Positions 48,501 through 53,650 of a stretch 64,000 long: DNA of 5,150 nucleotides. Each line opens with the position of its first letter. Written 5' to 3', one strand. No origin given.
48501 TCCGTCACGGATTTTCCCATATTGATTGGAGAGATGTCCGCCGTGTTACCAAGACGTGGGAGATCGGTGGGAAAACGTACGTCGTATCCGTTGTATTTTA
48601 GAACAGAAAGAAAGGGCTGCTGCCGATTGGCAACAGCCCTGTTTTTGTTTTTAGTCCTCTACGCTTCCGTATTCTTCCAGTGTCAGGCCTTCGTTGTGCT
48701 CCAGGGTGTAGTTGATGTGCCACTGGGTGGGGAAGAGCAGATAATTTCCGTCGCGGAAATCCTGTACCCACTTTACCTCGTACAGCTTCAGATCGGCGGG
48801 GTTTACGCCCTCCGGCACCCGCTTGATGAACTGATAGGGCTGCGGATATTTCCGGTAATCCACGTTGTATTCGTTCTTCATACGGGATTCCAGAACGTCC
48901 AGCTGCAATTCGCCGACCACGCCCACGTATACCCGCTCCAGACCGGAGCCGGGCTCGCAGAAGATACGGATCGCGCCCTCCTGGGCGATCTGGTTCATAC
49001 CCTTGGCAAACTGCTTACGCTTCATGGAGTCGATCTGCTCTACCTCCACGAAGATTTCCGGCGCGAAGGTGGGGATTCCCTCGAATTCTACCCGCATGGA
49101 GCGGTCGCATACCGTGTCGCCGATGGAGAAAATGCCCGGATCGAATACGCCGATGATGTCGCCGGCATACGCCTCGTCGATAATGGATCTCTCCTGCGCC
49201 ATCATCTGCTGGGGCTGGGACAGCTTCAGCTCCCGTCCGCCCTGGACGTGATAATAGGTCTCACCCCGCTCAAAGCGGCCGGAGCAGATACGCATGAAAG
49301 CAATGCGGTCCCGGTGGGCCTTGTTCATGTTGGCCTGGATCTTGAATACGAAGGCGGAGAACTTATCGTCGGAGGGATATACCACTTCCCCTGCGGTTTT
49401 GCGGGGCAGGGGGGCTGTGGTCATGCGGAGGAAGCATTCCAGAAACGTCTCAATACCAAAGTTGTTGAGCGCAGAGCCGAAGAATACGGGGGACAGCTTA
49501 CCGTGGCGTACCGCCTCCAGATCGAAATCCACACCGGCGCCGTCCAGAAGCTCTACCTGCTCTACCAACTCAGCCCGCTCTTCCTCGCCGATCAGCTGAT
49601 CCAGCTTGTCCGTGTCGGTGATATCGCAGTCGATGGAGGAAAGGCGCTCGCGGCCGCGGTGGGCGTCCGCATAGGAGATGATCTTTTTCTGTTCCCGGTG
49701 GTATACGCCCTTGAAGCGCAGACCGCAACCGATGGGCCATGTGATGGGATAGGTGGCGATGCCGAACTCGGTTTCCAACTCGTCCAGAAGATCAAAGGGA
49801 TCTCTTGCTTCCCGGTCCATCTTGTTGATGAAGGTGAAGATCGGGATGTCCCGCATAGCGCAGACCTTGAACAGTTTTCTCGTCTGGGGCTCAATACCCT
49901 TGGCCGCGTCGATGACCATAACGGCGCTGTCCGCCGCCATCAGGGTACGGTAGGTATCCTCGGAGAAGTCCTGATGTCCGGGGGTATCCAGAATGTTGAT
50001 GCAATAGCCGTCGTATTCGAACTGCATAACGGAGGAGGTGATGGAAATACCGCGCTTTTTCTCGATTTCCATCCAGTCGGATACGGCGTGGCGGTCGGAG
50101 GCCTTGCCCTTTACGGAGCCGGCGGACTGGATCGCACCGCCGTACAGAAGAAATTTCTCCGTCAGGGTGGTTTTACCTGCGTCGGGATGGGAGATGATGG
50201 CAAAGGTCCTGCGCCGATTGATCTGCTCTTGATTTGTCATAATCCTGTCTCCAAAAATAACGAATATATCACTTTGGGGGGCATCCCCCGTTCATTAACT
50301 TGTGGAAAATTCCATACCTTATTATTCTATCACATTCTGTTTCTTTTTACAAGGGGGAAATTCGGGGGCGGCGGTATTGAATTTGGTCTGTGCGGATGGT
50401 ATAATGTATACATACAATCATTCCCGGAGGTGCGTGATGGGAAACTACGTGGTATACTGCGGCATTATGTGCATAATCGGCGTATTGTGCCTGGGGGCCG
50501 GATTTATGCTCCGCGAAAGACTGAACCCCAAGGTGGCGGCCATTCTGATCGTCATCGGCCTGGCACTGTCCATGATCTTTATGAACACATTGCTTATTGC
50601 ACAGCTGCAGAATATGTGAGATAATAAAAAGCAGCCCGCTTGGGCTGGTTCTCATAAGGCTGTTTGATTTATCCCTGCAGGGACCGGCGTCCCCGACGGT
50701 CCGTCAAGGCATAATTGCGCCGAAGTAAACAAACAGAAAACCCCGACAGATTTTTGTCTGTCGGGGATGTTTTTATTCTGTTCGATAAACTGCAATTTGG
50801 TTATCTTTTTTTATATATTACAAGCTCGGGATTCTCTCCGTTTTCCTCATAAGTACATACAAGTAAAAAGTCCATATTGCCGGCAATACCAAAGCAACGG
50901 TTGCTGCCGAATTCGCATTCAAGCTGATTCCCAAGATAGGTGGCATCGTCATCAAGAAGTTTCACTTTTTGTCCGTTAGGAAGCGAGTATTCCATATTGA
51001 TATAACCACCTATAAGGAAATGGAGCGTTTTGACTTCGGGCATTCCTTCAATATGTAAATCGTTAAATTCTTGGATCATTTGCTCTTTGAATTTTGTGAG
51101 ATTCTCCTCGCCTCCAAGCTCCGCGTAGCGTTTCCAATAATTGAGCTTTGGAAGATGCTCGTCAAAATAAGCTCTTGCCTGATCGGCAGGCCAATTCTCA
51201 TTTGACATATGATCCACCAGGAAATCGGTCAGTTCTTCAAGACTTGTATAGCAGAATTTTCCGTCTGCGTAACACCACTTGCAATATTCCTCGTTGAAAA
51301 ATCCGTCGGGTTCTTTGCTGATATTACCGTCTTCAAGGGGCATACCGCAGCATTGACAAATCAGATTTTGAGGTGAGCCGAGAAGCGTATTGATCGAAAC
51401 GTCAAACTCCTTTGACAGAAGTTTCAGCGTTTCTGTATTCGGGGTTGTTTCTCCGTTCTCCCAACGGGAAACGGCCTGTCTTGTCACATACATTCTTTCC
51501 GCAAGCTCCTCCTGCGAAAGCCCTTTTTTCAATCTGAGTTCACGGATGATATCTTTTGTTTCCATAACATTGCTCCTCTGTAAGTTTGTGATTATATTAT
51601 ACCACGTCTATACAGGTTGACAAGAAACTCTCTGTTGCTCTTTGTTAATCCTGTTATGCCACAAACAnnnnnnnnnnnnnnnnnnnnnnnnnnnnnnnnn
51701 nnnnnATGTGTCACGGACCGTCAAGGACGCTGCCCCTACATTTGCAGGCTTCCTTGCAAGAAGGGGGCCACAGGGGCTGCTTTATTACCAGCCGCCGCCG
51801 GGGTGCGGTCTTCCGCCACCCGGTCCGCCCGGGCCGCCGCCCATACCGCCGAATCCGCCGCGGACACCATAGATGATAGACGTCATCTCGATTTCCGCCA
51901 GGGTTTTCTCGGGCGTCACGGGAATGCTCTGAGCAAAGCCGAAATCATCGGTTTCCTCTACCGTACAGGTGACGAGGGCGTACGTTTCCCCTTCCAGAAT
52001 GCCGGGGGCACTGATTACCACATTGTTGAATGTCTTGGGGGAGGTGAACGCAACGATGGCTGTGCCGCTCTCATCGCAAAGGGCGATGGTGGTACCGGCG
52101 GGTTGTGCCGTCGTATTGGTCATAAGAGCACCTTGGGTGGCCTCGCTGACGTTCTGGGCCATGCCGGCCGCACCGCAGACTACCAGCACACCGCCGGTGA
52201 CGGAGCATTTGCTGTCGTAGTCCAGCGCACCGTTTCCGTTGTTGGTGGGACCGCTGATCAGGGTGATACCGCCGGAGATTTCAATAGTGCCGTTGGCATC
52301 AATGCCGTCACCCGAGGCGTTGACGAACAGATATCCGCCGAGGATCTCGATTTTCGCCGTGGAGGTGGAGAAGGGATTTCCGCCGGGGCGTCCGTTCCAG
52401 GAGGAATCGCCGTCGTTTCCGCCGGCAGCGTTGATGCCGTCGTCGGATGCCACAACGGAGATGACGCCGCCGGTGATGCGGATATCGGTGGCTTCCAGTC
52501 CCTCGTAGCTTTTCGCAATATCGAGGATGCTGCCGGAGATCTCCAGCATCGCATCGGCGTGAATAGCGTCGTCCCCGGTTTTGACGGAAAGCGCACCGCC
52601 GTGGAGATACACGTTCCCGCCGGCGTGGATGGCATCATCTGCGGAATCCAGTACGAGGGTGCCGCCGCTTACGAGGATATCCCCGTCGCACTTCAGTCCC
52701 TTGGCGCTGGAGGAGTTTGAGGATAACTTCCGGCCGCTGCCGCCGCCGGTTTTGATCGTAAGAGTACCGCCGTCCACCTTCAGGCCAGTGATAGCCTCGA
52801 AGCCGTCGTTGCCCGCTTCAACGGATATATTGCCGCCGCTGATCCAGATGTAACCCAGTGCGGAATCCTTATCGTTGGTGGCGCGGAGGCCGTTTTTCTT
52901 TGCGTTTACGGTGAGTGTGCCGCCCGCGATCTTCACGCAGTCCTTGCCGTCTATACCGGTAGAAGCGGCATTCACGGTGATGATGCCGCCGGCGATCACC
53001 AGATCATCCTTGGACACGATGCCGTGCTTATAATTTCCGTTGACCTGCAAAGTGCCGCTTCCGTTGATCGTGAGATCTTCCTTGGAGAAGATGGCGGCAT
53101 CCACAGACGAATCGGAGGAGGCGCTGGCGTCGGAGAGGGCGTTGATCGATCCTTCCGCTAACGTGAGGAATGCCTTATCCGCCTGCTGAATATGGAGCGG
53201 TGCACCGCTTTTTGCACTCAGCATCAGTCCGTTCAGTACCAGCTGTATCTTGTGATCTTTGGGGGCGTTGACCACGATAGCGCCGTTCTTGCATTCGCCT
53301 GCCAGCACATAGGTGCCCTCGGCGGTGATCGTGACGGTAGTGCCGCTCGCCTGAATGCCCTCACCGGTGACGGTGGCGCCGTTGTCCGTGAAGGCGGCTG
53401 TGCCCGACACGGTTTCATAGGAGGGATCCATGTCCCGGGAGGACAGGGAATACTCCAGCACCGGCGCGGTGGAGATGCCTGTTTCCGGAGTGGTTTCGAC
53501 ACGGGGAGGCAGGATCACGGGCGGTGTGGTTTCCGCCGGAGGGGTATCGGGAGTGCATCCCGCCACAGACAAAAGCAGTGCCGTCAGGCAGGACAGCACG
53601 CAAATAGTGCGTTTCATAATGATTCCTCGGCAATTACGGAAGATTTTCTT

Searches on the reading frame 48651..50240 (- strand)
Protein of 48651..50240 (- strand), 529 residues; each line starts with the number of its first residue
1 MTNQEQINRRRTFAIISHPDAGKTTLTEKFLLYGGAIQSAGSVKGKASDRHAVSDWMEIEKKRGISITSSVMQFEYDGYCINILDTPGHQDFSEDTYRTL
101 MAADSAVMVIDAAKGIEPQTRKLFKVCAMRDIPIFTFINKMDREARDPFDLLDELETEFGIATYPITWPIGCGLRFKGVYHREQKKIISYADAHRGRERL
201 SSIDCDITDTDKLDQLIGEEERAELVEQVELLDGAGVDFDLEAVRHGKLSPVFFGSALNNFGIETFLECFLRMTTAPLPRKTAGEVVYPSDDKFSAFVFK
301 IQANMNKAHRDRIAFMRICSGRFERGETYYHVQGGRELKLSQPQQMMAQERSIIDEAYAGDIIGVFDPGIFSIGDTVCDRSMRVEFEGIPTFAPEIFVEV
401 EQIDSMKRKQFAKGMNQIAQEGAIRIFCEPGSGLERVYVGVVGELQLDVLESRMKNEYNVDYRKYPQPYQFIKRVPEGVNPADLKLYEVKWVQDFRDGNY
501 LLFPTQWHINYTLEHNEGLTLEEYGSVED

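Call 27: search_protein_families(library=pfam, proteins=[window:48651-50240:-], max_evalue=0.001)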
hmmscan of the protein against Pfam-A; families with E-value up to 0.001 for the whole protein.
window:48651-50240:- (529 aa): 5 families
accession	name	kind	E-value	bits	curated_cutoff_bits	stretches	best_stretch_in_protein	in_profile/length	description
PF00009.33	GTP_EFTU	-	4.4e-53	180.1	26.5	1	9-273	2-185/188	Elongation factor Tu GTP binding domain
PF16658.11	RF3_C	-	1.2e-35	122.6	40.1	1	386-512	1-131/132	Class II release factor RF3, C-terminal domain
PF22042.2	EF-G_D2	-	4.2e-26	91.3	27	1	293-379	1-83/84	Elongation factor G domain 2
PF03144.31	GTP_EFTU_D2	-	3.6e-07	30.9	30.3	1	312-378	2-73/73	Elongation factor Tu domain 2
PF01926.29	MMR_HSR1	-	1.7e-06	28.6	21.9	1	14-140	3-113/113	50S ribosome-binding GTPase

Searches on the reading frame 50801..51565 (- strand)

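Call 27: search_protein_families(library=pfam, proteins=[window:50801-51565:-], max_evalue=0.001)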
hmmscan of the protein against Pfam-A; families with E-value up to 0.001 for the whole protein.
window:50801-51565:- (254 aa): 9 families
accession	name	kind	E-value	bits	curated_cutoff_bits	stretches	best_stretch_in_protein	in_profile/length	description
PF12674.12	Zn_ribbon_2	-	2.2e-25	89.6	22.5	1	69-145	1-81/81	Putative zinc ribbon domain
PF01381.28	HTH_3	-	6.1e-20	71.4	23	1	7-59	1-53/55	Helix-turn-helix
PF13560.12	HTH_31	-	6.7e-09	36.4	27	1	8-48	7-48/64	Helix-turn-helix domain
PF12844.13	HTH_19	-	7.2e-09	35.9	30.2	1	7-62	4-59/64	Helix-turn-helix domain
PF13443.12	HTH_26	-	4.3e-07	30.5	22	1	7-62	2-58/63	Cro/C1-type HTH DNA-binding domain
PF08279.18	HTH_11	-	0.00027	21.2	25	0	4-34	3-34/55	HTH domain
PF15731.11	MqsA_antitoxin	-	0.00029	21.4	30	1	5-50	72-117/131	Antitoxin component of bacterial toxin-antitoxin system, MqsA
PF22495.2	HTH_92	-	0.0005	19.8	27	1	8-43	1-36/45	RsaL-like HTH domain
PF12802.13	MarR_2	-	0.00094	19.7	27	0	6-34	10-39/61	MarR family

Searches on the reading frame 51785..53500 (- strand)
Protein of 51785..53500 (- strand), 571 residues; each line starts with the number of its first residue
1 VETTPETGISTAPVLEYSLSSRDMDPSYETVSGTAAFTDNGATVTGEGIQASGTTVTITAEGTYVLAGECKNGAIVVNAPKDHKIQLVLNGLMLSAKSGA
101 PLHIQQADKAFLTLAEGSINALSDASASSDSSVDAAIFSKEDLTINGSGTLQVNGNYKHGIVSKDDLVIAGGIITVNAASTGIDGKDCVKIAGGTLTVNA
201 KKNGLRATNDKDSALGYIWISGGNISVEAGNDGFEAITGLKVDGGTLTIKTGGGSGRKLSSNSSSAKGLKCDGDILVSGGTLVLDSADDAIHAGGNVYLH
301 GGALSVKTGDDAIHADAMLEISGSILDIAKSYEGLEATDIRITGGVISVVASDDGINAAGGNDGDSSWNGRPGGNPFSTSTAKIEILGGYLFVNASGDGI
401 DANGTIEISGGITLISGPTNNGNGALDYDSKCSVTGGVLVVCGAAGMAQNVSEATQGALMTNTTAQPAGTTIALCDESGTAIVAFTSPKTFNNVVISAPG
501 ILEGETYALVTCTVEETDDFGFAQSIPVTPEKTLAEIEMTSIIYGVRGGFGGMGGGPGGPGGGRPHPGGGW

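Call 27: search_protein_families(library=pfam, proteins=[window:51785-53500:-], max_evalue=0.001)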
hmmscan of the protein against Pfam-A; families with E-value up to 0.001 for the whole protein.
window:51785-53500:- (571 aa): 1 family
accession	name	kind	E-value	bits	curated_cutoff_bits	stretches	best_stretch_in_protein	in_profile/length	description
PF14262.12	Cthe_2159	-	2.7e-91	305.9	25.8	2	52-312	1-262/262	Carbohydrate-binding domain-containing protein Cthe_2159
